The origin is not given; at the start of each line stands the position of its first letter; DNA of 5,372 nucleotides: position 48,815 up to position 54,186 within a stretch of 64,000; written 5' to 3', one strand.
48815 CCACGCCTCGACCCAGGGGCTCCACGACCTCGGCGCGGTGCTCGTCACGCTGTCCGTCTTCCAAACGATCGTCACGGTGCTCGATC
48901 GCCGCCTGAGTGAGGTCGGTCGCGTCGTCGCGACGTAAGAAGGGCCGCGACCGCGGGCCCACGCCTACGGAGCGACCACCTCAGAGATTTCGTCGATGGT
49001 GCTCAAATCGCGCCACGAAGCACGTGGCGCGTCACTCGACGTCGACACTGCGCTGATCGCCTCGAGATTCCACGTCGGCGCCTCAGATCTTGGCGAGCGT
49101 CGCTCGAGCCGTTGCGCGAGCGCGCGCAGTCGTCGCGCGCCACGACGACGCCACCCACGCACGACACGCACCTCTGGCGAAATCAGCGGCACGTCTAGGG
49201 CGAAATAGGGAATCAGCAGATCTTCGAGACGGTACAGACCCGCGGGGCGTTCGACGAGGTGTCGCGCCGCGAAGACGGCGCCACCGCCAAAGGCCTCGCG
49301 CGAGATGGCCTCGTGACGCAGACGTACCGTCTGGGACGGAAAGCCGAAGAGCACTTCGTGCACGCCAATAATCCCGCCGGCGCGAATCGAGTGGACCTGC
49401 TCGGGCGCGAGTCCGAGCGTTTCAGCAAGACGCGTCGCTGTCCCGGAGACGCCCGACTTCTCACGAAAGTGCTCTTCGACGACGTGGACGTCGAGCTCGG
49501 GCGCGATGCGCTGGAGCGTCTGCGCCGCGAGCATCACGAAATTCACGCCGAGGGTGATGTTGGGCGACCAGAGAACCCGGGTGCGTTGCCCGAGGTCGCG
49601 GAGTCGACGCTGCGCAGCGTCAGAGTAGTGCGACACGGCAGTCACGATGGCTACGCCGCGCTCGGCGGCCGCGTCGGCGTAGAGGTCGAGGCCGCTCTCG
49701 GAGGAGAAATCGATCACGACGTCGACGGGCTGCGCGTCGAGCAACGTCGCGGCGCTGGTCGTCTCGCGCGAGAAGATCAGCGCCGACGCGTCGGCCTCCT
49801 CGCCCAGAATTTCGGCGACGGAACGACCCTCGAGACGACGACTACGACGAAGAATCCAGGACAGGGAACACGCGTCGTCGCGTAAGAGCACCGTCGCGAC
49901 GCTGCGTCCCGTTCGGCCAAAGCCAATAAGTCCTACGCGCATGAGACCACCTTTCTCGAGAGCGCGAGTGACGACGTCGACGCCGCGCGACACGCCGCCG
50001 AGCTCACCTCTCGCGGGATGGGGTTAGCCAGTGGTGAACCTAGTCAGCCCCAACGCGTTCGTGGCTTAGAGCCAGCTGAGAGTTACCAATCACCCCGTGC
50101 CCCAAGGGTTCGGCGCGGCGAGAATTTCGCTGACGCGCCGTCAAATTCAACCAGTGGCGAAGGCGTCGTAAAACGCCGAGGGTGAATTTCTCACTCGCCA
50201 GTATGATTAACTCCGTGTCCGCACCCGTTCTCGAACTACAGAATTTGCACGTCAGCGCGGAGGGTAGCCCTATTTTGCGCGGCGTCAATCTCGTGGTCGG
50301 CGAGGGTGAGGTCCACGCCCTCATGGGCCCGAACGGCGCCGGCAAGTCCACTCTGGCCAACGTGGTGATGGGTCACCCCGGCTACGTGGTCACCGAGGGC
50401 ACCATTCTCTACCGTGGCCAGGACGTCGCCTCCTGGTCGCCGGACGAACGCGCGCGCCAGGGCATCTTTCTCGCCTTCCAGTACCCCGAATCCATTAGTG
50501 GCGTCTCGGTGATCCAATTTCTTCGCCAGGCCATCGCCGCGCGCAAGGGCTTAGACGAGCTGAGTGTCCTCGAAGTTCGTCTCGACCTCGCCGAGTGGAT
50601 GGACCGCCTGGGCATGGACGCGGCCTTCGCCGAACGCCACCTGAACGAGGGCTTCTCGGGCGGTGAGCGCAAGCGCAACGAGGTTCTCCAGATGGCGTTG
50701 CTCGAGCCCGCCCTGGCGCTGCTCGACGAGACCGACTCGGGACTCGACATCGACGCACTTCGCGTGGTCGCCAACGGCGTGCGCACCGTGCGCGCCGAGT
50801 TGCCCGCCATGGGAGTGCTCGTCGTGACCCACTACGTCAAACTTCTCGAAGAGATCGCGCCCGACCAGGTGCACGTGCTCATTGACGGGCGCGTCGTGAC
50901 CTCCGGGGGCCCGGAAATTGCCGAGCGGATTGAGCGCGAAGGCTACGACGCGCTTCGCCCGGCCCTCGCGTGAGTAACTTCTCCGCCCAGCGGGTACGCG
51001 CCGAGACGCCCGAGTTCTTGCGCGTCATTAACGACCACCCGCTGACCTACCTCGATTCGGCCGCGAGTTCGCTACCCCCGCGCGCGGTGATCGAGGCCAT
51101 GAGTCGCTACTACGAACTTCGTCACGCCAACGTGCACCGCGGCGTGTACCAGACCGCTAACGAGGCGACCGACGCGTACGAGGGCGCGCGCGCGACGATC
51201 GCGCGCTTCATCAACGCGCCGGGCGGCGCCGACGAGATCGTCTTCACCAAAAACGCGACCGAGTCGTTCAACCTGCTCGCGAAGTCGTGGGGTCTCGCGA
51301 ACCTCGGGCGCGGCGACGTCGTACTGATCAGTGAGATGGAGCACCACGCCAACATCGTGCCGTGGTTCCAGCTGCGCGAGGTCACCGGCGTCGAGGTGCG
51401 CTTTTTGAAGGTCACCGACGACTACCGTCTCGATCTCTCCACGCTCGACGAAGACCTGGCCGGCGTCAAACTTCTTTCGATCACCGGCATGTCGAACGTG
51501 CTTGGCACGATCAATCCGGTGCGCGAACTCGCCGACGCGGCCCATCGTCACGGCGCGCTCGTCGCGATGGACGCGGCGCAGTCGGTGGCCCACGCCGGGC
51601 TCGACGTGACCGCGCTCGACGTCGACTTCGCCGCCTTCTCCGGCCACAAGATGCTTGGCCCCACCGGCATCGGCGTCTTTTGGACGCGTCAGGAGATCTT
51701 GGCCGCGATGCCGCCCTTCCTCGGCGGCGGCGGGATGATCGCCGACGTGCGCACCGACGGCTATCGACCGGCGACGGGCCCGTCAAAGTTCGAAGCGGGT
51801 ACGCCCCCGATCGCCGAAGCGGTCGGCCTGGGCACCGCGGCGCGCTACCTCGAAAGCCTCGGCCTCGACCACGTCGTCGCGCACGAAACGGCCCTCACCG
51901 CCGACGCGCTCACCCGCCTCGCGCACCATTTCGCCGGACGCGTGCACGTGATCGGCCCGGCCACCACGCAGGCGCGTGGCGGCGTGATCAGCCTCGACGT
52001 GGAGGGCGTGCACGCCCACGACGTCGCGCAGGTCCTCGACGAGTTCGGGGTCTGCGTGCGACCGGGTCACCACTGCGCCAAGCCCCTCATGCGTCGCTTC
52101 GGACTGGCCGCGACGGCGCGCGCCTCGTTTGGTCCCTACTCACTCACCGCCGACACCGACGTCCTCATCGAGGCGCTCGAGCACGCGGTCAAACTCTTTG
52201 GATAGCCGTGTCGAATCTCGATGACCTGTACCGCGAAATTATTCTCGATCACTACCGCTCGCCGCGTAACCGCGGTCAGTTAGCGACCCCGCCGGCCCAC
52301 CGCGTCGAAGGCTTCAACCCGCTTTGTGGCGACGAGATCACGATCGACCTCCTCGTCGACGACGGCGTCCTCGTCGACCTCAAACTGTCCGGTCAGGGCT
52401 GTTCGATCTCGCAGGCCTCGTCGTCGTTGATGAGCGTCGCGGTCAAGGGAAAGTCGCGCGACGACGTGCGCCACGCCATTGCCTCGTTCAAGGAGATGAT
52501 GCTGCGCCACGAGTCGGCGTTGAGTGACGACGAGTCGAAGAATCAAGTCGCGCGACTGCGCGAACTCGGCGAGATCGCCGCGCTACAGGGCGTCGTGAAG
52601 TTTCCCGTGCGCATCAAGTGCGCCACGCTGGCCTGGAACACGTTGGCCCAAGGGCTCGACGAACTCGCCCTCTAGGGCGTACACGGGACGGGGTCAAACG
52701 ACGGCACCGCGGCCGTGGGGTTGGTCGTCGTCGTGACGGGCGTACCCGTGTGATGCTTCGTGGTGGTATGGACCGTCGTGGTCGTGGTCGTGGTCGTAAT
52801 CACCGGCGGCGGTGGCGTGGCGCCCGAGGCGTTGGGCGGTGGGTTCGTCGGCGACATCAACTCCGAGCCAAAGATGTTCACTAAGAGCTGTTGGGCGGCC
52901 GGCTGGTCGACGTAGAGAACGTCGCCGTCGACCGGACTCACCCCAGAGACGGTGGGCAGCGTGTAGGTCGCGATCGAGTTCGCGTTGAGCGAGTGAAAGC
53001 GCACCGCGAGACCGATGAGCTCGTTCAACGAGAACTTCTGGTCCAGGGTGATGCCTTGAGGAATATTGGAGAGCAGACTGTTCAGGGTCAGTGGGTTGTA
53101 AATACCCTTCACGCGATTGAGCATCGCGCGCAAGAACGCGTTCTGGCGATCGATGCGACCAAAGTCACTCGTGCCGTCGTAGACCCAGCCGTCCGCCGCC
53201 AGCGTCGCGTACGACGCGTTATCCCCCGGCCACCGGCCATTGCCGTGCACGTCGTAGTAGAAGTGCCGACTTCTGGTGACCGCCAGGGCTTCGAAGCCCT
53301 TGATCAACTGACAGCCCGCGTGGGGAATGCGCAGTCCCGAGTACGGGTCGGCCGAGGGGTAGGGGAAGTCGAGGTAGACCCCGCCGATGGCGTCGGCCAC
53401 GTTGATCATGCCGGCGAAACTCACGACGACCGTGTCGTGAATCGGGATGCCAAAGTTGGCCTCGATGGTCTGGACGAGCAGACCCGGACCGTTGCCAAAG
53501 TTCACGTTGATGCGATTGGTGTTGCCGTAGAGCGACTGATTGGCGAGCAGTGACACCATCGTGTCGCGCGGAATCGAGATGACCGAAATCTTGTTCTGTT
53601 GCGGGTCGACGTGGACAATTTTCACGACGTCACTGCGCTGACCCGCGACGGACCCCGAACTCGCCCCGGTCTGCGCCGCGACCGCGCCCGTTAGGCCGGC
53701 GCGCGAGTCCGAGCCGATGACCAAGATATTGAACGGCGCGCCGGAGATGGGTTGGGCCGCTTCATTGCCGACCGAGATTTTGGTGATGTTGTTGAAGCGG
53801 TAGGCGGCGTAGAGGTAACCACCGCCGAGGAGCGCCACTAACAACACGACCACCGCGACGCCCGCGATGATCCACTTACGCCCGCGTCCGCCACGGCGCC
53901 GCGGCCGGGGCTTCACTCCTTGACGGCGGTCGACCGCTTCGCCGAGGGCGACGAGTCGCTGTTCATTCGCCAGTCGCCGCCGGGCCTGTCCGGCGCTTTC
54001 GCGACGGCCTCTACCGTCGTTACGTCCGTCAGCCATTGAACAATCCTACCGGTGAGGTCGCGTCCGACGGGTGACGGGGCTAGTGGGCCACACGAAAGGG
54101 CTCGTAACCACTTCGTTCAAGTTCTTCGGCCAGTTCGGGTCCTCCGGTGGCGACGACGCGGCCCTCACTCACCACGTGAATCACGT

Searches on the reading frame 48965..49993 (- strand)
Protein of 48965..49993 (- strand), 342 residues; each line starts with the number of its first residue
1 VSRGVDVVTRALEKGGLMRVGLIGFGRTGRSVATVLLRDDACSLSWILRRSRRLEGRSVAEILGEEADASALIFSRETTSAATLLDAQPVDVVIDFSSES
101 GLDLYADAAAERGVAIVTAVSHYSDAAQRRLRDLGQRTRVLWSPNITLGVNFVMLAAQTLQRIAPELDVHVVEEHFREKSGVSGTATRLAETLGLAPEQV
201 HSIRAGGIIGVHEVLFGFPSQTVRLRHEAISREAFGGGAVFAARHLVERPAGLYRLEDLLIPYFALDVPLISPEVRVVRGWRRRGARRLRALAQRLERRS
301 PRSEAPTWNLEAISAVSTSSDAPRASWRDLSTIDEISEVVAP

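Call 35: search_protein_families(library=pfam, proteins=[window:48965-49993:-], max_evalue=0.00001)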
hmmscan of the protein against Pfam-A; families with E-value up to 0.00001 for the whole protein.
window:48965-49993:- (342 aa): 3 families
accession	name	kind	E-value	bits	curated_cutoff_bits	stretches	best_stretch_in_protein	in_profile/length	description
PF05173.19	DapB_C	-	9.5e-22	77.8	27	1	149-260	1-121/121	Dihydrodipicolinate reductase, C-terminus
PF01113.26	DapB_N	-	6.2e-14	52.6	25.6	1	18-145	1-123/124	Dihydrodipicolinate reductase, N-terminus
PF03435.24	Sacchrp_dh_NADP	-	8.1e-06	26.6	25.1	0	20-127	1-103/129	Saccharopine dehydrogenase NADP binding domain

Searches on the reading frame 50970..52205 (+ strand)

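Call 35: search_protein_families(library=pfam, proteins=[window:50970-52205:+], max_evalue=0.00001)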
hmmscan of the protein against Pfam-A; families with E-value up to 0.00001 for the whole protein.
window:50970-52205:+ (411 aa): 2 families
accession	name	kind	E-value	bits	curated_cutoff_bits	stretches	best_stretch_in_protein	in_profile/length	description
PF00266.25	Aminotran_5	-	1.5e-127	426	21.5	1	26-398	1-370/371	Aminotransferase class-V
PF00155.27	Aminotran_1_2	-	6.6e-08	32.6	19.7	1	33-206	17-190/361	Aminotransferase class I and II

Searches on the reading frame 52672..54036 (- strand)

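Call 35: search_protein_families(library=pfam, proteins=[window:52672-54036:-], max_evalue=0.00001)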
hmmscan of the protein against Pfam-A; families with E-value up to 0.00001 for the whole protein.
window:52672-54036:- (454 aa): 1 family
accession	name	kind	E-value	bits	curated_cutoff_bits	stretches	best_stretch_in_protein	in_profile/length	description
PF03816.19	LytR_cpsA_psr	-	4.1e-26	92.4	24.6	1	134-258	1-124/150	LytR_cpsA_psr family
